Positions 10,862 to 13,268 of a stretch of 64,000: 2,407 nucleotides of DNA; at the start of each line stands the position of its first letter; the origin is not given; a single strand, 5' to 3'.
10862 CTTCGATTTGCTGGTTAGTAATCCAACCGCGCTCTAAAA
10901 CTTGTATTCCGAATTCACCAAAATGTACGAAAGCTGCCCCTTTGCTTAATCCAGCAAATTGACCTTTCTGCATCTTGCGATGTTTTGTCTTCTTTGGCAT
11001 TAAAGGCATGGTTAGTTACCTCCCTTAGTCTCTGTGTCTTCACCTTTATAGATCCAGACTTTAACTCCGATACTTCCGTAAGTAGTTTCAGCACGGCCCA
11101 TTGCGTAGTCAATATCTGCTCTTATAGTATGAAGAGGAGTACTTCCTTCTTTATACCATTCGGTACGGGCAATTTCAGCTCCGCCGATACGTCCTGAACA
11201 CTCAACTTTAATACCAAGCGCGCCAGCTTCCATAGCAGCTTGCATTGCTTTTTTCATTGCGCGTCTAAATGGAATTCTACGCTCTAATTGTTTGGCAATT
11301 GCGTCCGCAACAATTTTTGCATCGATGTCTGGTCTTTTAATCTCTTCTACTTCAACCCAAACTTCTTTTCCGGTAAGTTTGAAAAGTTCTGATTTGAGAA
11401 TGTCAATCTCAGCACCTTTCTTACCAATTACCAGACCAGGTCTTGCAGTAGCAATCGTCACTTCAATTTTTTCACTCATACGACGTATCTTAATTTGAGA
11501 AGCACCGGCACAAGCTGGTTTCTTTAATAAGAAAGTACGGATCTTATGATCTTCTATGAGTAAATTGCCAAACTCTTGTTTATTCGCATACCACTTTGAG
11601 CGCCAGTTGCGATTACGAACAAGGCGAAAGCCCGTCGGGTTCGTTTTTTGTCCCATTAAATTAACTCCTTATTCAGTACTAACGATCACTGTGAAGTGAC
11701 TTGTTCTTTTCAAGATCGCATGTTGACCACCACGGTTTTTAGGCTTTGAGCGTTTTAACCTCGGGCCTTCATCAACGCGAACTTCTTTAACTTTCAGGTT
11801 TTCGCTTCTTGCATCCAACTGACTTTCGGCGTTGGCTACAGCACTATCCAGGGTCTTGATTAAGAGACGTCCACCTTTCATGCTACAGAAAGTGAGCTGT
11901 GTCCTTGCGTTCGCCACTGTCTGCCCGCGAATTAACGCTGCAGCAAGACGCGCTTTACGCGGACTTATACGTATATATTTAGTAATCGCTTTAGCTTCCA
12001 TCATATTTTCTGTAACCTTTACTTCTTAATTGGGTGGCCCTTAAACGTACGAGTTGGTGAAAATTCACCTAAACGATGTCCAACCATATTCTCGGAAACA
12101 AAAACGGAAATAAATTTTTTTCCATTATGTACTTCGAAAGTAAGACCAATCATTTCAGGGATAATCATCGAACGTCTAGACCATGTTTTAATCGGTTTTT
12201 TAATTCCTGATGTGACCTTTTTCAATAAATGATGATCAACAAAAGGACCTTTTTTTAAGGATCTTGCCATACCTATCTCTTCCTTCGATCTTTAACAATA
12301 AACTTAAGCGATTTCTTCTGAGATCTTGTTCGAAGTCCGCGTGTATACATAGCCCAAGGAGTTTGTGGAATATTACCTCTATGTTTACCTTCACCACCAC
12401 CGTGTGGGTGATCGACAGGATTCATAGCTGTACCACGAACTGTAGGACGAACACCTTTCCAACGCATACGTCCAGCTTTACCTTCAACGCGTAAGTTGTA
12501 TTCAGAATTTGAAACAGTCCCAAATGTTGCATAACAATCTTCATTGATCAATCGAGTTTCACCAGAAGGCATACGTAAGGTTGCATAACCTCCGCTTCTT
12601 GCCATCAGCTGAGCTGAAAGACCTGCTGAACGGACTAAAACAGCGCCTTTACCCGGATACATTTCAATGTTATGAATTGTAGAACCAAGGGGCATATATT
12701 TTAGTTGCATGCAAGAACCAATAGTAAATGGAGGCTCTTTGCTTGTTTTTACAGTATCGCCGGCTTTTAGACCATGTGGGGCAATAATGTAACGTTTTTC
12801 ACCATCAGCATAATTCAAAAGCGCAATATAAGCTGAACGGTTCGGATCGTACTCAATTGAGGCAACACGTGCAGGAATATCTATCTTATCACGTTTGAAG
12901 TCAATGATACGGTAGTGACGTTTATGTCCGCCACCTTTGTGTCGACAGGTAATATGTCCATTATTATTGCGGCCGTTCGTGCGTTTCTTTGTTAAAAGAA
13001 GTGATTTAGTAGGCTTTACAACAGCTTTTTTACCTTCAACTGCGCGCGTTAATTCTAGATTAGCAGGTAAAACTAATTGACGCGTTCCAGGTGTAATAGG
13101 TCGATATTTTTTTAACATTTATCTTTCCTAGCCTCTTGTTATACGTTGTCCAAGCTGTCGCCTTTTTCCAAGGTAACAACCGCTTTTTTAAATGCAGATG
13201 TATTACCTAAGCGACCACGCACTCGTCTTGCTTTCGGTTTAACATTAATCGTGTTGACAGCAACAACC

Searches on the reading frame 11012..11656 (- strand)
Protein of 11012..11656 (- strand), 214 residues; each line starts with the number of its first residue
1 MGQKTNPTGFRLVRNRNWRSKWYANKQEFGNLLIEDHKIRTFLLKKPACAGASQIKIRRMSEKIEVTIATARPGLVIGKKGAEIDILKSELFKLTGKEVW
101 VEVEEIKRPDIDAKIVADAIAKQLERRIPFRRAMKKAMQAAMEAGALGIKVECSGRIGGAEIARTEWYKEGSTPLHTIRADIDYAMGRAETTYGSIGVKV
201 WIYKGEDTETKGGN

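Call 88: search_protein_families(library=pfam, proteins=[window:11012-11656:-])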
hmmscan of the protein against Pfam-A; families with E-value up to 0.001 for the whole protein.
window:11012-11656:- (214 aa): 3 families
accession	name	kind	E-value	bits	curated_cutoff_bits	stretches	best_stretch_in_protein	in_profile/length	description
PF00189.25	Ribosomal_S3_C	-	1.2e-38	131.9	34.1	1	120-202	1-83/83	Ribosomal protein S3, C-terminal domain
PF07650.23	KH_2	-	1.4e-16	60.5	22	1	38-110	1-77/78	KH domain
PF05316.17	VAR1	-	0.00031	21.3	33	0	135-202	117-192/195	Mitochondrial ribosomal protein (VAR1)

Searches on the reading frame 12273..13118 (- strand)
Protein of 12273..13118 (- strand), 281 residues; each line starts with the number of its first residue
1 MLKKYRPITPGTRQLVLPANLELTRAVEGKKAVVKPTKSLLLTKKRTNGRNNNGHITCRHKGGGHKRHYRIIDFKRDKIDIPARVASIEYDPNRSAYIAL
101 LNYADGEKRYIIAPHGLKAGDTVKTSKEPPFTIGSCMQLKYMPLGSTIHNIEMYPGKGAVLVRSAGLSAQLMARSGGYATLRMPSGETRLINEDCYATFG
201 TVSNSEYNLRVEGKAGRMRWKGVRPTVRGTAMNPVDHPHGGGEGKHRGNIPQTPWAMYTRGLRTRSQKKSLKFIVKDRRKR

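Call 88: search_protein_families(library=pfam, proteins=[window:12273-13118:-])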
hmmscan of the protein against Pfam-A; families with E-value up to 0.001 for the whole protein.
window:12273-13118:- (281 aa): 2 families
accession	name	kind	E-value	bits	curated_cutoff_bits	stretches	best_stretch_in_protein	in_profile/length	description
PF03947.24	Ribosomal_L2_C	-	2.2e-51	173.6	33.7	1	133-255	2-125/126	Ribosomal Proteins L2, C-terminal domain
PF00181.30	Ribosomal_L2_N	-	4.8e-39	132.7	23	1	49-124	1-76/77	Ribosomal Proteins L2, RNA binding N-terminal domain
